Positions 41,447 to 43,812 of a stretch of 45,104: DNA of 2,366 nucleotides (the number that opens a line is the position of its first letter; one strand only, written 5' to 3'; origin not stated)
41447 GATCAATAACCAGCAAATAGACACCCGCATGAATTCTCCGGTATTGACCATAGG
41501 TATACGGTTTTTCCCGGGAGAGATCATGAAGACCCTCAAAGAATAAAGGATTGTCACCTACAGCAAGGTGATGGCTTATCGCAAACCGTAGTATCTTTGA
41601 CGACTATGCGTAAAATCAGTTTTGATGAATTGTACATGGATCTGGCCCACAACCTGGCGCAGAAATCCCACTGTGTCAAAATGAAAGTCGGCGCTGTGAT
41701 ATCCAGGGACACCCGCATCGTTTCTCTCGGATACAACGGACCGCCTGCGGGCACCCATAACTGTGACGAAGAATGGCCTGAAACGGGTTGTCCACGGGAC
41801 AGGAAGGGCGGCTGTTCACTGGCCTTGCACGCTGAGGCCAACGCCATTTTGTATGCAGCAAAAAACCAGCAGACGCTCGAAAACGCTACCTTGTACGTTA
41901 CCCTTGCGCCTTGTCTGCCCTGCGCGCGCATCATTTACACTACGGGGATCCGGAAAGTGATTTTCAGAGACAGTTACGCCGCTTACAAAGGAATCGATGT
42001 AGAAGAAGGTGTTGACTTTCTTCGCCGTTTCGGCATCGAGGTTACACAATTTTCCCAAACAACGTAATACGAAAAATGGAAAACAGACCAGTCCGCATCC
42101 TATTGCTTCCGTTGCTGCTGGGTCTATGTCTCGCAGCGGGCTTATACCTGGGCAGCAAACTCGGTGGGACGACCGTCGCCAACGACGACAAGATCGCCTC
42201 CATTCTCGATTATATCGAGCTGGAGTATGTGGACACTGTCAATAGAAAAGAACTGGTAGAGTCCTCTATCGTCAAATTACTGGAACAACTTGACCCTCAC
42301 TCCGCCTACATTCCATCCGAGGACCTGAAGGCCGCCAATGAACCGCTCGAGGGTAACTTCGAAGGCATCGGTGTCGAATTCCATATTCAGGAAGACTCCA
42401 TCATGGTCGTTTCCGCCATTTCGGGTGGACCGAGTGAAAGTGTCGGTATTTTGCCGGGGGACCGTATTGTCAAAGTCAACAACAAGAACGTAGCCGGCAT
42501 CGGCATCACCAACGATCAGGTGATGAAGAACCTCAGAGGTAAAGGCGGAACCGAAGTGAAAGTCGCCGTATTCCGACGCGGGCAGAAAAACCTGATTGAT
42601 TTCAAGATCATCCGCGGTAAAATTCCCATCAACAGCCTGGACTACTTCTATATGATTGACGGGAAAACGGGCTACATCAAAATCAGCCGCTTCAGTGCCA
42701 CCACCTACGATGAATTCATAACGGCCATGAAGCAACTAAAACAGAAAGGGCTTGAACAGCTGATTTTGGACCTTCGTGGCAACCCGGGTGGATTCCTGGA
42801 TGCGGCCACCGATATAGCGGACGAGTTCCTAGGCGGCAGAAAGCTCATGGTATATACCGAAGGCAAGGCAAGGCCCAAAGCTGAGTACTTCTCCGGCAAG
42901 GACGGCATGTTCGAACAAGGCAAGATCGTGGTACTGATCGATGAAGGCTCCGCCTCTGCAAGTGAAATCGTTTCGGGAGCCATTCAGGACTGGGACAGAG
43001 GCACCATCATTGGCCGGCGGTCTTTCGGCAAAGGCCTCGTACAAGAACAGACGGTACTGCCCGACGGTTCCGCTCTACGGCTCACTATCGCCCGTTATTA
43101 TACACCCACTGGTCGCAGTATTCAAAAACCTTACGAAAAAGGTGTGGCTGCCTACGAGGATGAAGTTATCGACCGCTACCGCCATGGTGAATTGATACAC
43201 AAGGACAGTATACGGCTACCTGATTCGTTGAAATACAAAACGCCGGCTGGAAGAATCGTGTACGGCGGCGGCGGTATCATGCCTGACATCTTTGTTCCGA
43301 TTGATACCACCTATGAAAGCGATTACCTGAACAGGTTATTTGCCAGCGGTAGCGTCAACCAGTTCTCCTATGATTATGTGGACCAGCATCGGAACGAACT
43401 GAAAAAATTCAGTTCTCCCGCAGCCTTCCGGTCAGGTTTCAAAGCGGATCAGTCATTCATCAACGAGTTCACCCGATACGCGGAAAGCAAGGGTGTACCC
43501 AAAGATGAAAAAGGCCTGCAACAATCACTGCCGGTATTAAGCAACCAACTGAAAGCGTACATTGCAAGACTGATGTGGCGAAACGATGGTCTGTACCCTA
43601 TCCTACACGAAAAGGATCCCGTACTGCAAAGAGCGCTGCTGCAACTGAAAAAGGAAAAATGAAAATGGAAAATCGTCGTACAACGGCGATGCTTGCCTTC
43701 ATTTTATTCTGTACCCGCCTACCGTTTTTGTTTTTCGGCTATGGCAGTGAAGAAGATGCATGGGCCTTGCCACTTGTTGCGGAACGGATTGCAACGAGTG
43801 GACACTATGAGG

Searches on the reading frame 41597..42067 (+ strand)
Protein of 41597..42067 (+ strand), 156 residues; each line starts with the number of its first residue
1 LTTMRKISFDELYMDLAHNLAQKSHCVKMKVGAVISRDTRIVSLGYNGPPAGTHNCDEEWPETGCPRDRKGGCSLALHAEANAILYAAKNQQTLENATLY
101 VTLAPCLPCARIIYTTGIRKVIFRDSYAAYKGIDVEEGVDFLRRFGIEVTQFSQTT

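Call 81: search_protein_families(library=pfam, proteins=[window:41597-42067:+], max_evalue=0.00001)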
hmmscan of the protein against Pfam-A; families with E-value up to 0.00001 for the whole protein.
window:41597-42067:+ (156 aa): 2 families
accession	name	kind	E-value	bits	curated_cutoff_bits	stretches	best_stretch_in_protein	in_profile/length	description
PF00383.29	dCMP_cyt_deam_1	-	9.3e-24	83.7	25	1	9-123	3-100/102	Cytidine and deoxycytidylate deaminase zinc-binding region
PF14437.12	MafB19-deam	-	1.5e-16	61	27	1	11-125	5-101/142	MafB19-like deaminase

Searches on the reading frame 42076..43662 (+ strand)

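Call 81: search_protein_families(library=pfam, proteins=[window:42076-43662:+], max_evalue=0.00001)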
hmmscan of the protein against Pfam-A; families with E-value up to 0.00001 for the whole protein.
window:42076-43662:+ (528 aa): 4 families
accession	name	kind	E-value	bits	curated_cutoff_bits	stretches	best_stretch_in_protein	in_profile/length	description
PF03572.23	Peptidase_S41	-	2e-53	180.8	24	1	197-352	1-157/165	Peptidase family S41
PF13180.12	PDZ_2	-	1.3e-09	38.7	27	1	97-175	2-77/80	PDZ domain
PF17820.7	PDZ_6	-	8.6e-07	29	27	1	111-164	2-51/54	PDZ domain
PF00595.29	PDZ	-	9.5e-07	29.5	23.2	1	96-164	10-79/81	PDZ domain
